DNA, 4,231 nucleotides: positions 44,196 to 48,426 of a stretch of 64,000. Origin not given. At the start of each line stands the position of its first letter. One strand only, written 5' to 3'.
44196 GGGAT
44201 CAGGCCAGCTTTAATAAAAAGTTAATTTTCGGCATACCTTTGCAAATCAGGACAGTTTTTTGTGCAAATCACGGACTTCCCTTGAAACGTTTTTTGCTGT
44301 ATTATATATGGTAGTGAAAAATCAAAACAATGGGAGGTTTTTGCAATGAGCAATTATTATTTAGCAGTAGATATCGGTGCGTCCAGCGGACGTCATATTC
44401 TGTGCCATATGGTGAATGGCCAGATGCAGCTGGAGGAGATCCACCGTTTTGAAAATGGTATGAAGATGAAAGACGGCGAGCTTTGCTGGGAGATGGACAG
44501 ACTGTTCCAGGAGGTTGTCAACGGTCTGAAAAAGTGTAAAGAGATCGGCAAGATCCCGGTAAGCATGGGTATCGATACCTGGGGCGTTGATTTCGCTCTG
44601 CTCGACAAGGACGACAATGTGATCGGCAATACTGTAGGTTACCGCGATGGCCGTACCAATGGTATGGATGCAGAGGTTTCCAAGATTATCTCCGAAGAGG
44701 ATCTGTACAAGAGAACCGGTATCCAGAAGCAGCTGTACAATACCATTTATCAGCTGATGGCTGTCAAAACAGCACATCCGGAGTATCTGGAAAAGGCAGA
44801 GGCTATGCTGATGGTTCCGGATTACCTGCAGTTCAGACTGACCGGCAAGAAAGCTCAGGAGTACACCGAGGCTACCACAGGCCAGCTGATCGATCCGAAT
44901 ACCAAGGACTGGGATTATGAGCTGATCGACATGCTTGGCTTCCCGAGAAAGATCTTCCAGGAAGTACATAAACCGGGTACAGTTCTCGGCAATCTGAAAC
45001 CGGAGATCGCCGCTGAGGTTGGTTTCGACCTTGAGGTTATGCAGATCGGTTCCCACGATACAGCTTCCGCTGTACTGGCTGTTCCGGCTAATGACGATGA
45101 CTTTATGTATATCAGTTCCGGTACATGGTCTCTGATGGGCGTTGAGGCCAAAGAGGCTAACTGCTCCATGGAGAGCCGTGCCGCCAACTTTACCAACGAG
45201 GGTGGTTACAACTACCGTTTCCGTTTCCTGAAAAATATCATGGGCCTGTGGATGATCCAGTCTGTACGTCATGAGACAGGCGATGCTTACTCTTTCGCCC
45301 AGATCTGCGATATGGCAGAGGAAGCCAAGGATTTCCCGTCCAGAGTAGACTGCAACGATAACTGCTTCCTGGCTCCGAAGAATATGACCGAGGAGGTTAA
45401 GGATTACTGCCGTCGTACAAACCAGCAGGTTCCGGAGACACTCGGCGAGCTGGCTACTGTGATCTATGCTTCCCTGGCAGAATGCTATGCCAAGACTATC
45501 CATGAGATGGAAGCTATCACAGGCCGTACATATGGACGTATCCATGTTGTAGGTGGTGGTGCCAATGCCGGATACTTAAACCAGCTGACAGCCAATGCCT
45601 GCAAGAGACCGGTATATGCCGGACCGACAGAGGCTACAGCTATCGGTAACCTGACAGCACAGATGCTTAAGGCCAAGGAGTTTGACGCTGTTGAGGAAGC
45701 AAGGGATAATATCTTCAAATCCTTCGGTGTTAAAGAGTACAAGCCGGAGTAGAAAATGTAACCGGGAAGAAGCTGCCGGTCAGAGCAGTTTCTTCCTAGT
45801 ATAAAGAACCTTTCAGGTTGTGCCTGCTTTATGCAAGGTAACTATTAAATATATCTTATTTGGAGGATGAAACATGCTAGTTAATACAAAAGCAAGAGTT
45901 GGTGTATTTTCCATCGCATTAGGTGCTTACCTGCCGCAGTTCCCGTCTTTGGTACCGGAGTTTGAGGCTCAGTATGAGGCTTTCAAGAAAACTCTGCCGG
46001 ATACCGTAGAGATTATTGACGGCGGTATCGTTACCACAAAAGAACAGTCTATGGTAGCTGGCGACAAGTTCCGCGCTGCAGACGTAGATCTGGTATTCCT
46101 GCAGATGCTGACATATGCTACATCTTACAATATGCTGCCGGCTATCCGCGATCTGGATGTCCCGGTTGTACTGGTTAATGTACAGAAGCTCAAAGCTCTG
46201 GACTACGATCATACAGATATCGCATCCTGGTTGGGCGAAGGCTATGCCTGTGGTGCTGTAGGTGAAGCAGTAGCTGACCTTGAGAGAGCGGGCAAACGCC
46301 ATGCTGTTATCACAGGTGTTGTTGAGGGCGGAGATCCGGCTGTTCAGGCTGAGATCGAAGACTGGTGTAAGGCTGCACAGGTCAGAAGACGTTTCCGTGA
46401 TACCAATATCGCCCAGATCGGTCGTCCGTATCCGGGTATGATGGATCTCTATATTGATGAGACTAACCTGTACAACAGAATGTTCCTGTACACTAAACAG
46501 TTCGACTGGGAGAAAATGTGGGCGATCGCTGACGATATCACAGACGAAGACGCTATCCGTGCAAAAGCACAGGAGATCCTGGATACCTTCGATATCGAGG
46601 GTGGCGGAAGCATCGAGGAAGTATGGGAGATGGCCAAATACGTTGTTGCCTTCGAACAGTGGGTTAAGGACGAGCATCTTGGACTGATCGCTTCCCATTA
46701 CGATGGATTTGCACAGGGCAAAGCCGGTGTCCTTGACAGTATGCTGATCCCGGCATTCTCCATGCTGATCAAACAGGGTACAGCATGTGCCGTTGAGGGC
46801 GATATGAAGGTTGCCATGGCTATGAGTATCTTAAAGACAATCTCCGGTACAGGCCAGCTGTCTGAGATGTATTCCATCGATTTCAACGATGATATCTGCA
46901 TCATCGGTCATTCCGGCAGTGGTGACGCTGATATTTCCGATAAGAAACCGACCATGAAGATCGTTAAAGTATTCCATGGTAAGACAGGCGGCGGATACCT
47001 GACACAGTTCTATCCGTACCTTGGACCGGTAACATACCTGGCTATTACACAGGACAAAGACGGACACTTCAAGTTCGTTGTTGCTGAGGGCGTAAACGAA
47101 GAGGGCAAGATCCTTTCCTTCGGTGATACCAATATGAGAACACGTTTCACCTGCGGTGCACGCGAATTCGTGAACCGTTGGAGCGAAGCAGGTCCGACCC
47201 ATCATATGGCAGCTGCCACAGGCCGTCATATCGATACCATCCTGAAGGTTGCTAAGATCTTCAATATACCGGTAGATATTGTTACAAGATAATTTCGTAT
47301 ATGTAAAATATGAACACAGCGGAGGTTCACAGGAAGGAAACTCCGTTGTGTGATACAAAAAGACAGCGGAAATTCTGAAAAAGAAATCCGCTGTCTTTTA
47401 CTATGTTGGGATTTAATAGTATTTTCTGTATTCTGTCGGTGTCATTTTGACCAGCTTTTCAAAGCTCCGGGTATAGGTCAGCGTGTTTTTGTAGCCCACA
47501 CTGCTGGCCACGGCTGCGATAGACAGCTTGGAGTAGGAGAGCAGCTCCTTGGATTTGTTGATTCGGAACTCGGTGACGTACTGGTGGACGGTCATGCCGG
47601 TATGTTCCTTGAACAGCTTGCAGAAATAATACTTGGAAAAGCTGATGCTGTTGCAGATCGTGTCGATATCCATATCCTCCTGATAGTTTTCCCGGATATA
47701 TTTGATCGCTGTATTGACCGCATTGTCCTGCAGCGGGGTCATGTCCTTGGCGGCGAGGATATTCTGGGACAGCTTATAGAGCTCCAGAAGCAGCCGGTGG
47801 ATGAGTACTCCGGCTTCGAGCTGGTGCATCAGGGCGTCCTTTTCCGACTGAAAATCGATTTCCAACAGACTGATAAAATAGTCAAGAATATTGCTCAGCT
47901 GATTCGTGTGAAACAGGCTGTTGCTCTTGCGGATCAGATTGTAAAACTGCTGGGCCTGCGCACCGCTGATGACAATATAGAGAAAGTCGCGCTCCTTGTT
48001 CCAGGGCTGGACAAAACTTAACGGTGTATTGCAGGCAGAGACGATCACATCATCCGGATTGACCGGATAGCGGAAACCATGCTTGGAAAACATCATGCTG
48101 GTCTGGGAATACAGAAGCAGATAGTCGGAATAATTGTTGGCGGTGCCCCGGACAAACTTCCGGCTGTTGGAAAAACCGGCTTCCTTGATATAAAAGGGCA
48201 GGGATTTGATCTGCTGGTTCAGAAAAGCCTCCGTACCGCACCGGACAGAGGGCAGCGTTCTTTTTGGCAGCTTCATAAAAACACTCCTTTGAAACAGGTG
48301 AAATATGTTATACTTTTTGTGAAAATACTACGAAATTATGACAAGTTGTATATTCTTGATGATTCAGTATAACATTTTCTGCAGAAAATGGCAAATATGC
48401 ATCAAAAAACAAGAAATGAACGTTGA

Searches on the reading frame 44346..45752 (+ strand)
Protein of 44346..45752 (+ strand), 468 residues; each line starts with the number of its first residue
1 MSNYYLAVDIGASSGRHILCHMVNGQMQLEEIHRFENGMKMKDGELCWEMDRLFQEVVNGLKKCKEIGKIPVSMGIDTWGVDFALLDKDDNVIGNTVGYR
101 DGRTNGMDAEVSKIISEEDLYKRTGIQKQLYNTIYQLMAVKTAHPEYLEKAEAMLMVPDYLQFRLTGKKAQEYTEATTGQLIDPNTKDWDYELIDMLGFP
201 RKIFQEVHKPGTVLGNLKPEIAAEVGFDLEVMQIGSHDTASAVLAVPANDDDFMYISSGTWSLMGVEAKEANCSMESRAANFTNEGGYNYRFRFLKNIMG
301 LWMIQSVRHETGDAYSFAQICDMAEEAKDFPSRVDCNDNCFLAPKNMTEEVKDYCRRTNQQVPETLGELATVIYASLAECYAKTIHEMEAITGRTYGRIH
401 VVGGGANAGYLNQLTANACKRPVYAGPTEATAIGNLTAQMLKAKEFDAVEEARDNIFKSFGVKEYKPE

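Call 61: search_protein_families(library=pfam, proteins=[window:44346-45752:+], max_evalue=0.00001)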
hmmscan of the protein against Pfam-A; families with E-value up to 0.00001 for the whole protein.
window:44346-45752:+ (468 aa): 2 families
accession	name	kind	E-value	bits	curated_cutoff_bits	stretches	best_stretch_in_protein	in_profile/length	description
PF00370.27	FGGY_N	-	8.3e-39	134.1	28.8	1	4-244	1-244/245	FGGY family of carbohydrate kinases, N-terminal domain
PF02782.22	FGGY_C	-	8.1e-26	91.5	27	1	254-441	1-196/198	FGGY family of carbohydrate kinases, C-terminal domain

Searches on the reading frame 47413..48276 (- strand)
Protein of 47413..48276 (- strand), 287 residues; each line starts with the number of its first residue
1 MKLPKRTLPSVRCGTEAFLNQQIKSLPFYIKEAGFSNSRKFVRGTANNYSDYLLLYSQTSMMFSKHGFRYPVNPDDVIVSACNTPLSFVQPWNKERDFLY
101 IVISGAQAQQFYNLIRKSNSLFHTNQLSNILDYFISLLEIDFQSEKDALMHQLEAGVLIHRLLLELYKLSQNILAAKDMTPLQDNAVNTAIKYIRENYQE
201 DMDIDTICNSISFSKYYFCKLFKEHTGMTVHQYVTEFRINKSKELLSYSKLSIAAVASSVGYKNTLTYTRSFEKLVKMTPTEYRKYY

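Call 61: search_protein_families(library=pfam, proteins=[window:47413-48276:-], max_evalue=0.00001)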
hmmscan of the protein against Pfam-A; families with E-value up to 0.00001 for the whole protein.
window:47413-48276:- (287 aa): 2 families
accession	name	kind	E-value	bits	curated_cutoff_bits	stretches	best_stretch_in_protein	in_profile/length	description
PF12833.13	HTH_18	-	1e-19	71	33.6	1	208-285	2-79/80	Helix-turn-helix domain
PF00165.29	HTH_AraC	-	1.1e-19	70.5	26.6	2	194-234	1-41/42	Bacterial regulatory helix-turn-helix proteins, AraC family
